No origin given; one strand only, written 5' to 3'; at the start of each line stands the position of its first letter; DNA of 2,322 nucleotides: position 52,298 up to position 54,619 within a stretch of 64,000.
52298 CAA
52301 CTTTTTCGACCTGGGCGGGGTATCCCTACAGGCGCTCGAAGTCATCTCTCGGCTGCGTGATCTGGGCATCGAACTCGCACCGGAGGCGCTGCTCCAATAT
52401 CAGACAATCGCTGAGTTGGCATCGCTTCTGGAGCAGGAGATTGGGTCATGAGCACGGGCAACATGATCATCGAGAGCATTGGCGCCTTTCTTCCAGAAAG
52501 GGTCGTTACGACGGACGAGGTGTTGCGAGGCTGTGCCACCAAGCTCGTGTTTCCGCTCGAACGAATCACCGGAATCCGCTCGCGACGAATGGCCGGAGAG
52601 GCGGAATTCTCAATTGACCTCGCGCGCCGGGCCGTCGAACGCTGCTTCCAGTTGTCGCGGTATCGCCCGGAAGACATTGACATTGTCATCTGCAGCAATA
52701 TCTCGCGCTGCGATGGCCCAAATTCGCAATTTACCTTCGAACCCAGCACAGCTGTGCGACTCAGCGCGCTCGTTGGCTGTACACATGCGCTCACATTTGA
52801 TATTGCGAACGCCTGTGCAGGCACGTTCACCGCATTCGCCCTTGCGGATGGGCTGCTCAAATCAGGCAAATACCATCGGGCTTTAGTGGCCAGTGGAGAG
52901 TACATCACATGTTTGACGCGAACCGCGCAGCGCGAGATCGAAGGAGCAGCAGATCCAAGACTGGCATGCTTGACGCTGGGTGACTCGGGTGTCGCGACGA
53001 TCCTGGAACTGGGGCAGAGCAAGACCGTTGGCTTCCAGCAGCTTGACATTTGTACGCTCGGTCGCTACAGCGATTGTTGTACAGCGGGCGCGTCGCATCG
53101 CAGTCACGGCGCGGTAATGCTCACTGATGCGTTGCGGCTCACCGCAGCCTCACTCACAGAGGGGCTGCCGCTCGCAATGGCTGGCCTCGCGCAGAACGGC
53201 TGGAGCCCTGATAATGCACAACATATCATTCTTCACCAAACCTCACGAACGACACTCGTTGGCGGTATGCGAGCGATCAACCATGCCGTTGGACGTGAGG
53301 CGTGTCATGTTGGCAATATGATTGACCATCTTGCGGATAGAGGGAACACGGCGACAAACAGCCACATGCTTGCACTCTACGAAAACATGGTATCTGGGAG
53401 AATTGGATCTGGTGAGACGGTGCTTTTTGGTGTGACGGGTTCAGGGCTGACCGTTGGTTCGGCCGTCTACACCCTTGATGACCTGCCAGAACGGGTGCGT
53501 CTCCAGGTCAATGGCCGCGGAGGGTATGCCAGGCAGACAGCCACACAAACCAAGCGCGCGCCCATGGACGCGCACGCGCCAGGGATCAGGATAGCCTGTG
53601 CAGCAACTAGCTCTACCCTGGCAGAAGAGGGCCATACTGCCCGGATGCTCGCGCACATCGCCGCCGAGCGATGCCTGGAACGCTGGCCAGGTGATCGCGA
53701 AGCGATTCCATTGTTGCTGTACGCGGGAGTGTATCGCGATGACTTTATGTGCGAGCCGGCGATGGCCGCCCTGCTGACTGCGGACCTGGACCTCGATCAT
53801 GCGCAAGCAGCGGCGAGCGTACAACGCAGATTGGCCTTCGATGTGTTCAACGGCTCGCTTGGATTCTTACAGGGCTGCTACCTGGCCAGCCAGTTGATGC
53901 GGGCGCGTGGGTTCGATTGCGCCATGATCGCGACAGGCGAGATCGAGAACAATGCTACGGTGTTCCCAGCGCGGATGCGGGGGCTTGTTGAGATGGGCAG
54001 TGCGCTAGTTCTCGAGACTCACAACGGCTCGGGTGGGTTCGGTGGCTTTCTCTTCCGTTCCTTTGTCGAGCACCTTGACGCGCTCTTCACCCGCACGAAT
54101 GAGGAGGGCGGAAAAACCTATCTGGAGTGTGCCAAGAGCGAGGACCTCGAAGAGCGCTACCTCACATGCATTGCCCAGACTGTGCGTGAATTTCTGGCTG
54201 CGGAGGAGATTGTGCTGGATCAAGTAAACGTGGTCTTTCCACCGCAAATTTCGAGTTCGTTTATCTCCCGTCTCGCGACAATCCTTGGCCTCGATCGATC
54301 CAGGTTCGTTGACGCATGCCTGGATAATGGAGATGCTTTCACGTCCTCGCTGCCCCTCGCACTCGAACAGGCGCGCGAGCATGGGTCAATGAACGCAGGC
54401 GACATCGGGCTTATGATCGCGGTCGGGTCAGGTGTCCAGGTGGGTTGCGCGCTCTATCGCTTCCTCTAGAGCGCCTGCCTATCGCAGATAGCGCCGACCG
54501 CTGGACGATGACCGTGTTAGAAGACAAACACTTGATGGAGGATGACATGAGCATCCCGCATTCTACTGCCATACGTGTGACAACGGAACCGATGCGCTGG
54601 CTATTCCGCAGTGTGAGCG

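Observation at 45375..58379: Orphan FAAL / B12-radical SAM / T-C-A-T NRPS / KASIII-didomain cluster with no canonical chain-release domain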

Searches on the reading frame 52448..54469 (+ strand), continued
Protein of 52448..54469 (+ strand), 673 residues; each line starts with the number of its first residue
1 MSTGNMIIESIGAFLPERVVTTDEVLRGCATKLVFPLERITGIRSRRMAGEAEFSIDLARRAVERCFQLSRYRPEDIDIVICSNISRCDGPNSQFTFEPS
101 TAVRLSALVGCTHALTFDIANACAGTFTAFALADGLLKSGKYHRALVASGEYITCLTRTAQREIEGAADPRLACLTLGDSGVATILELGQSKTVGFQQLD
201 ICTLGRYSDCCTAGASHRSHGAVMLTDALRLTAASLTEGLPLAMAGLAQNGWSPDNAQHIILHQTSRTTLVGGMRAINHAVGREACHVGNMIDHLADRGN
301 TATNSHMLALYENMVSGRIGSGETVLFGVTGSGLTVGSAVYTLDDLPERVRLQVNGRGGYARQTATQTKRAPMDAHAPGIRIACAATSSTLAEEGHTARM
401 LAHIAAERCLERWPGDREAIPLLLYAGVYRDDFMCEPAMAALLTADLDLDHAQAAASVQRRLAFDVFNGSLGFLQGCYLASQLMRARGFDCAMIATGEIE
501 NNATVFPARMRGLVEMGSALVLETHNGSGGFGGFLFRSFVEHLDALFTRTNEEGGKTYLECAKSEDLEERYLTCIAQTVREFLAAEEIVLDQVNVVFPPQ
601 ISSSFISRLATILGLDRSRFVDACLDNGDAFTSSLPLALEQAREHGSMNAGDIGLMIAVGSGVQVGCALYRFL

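Call 51: fold_search(model_id=the predicted structure, library=pdb)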
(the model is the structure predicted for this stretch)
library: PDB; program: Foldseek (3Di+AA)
matches with E <= 10: 1450; with E <= 0.001: 1045
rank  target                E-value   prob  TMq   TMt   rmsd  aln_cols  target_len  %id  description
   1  4ylt                  9.7e-28  1.00  0.43  0.90   2.9       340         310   24  Crystal structure of beta-ketoacyl-ACP synthase III (FabH) from Yersinia pestis (released 2015-04-08)
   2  8vdb_A                4.6e-27  1.00  0.43  0.86   3.8       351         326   22  Crystal structure of Bacillus subtilis FabHB, beta-ketoacyl carrier protein synthase III (released 2024-02-14)
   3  4z19                  1.4e-26  1.00  0.43  0.91   2.8       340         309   23  Crystal structure of beta-ketoacyl-ACP synthase III (FabH) from Yersinia pestis with acetylated active site cysteine (released 2015-05-20)
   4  8vd9                  1.8e-26  1.00  0.43  0.89   2.8       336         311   20  Crystal structure of Bacillus subtilis FabHA, beta-ketoacyl carrier protein synthase III (released 2024-02-14)
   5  6x7r                  3.8e-26  1.00  0.43  0.89   2.8       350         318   23  E. coli beta-ketoacyl-[acyl carrier protein] synthase III (FabH) in complex with oxa(dethia)-coenzyme A (released 2021-06-02)
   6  4x0o_A                7.1e-26  1.00  0.44  0.79  10.7       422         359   19  Beta-ketoacyl-(acyl carrier protein) synthase III-2 (FabH2) from Vibrio cholerae soaked with Acetyl-CoA (released 2014-12-03)
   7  4x0o_H                9.0e-26  1.00  0.43  0.78  11.0       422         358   19  Beta-ketoacyl-(acyl carrier protein) synthase III-2 (FabH2) from Vibrio cholerae soaked with Acetyl-CoA (released 2014-12-03)
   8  8vdb_D                9.6e-26  1.00  0.43  0.87   3.0       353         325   23  Crystal structure of Bacillus subtilis FabHB, beta-ketoacyl carrier protein synthase III (released 2024-02-14)
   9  3h77_A                1.1e-25  1.00  0.44  0.86   3.0       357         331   23  Crystal structure of Pseudomonas aeruginosa PqsD in a covalent complex with anthranilate (released 2009-09-15)
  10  4x0o_E                1.2e-25  1.00  0.44  0.80  10.9       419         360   19  Beta-ketoacyl-(acyl carrier protein) synthase III-2 (FabH2) from Vibrio cholerae soaked with Acetyl-CoA (released 2014-12-03)
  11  1zow_A                1.5e-25  1.00  0.43  0.89   2.9       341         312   19  Crystal Structure of S. aureus FabH, beta-ketoacyl carrier protein synthase III (released 2005-08-09)
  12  3il3                  1.5e-25  1.00  0.44  0.90   2.9       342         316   21  Structure of Haemophilus influenzae FabH (released 2009-08-25)
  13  9ka5                  1.7e-25  1.00  0.43  0.89   2.8       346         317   23  Crystal structure of beta-ketoacyl-ACP synthase FabH C112Q from E. coli (released 2025-09-10)
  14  4dfe_D                1.9e-25  1.00  0.43  0.86   3.3       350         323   24  Crystal structure of 3-oxoacyl-[acyl-carrier-protein] synthase III from Burkholderia xenovorans (released 2012-02-08)
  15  6kue_A                1.9e-25  1.00  0.43  0.86   3.6       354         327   20  The structure of BioZ from Agrobacterium tumefaciens (released 2020-09-02)
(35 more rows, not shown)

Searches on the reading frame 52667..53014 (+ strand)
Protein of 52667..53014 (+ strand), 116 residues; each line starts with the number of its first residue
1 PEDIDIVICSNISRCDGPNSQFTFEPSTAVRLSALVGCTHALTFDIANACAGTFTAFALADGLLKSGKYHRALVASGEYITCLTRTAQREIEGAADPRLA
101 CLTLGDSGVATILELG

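Call 58: search_solved_structures(query=window:52667-53014:+, max_evalue=1, show_alignments=5)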
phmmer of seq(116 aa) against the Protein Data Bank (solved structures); distinct sequences matched with E-value up to 1: 55.
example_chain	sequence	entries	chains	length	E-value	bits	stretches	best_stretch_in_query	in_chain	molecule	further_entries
3il4_A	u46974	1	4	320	2.3e-07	34.3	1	25-83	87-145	3-oxoacyl-[acyl-carrier-protein] synthase 3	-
3il6_A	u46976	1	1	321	2.4e-07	34.2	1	25-83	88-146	3-oxoacyl-[acyl-carrier-protein] synthase 3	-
3il5_A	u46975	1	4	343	2.5e-07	34.1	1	25-83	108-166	3-oxoacyl-[acyl-carrier-protein] synthase 3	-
5bqs_A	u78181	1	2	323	9.4e-07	32.3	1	24-81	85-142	3-oxoacyl-[acyl-carrier-protein] synthase 3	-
3row_A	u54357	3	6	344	1.1e-06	32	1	22-112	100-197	3-oxoacyl-[ACP] synthase III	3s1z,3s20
3s21_A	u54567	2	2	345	1.1e-06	32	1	22-112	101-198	3-oxoacyl-[ACP] synthase III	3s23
6b2r_A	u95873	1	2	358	1.2e-06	32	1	22-112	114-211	3-oxoacyl-[ACP] synthase III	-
6b2s_A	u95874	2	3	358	1.2e-06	32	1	22-112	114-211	3-oxoacyl-[ACP] synthase III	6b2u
6b2t_A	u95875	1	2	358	1.2e-06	32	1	22-112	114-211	3-oxoacyl-[ACP] synthase III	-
3fk5_A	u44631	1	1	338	2.6e-06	30.9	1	22-112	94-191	3-oxoacyl-synthase III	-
5vxf_A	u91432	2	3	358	2.9e-06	30.7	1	23-112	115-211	3-oxoacyl-[ACP] synthase III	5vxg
5vxh_A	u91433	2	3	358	2.9e-06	30.7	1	23-112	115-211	3-oxoacyl-[ACP] synthase III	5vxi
3il3_A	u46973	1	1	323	6.1e-06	29.6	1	2-78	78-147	3-oxoacyl-[acyl-carrier-protein] synthase 3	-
5vxd_A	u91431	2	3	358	6.8e-06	29.5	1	24-112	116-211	3-oxoacyl-[ACP] synthase III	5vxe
4ylt_A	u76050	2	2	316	1e-05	28.9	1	23-80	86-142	3-oxoacyl-[acyl-carrier-protein] synthase 3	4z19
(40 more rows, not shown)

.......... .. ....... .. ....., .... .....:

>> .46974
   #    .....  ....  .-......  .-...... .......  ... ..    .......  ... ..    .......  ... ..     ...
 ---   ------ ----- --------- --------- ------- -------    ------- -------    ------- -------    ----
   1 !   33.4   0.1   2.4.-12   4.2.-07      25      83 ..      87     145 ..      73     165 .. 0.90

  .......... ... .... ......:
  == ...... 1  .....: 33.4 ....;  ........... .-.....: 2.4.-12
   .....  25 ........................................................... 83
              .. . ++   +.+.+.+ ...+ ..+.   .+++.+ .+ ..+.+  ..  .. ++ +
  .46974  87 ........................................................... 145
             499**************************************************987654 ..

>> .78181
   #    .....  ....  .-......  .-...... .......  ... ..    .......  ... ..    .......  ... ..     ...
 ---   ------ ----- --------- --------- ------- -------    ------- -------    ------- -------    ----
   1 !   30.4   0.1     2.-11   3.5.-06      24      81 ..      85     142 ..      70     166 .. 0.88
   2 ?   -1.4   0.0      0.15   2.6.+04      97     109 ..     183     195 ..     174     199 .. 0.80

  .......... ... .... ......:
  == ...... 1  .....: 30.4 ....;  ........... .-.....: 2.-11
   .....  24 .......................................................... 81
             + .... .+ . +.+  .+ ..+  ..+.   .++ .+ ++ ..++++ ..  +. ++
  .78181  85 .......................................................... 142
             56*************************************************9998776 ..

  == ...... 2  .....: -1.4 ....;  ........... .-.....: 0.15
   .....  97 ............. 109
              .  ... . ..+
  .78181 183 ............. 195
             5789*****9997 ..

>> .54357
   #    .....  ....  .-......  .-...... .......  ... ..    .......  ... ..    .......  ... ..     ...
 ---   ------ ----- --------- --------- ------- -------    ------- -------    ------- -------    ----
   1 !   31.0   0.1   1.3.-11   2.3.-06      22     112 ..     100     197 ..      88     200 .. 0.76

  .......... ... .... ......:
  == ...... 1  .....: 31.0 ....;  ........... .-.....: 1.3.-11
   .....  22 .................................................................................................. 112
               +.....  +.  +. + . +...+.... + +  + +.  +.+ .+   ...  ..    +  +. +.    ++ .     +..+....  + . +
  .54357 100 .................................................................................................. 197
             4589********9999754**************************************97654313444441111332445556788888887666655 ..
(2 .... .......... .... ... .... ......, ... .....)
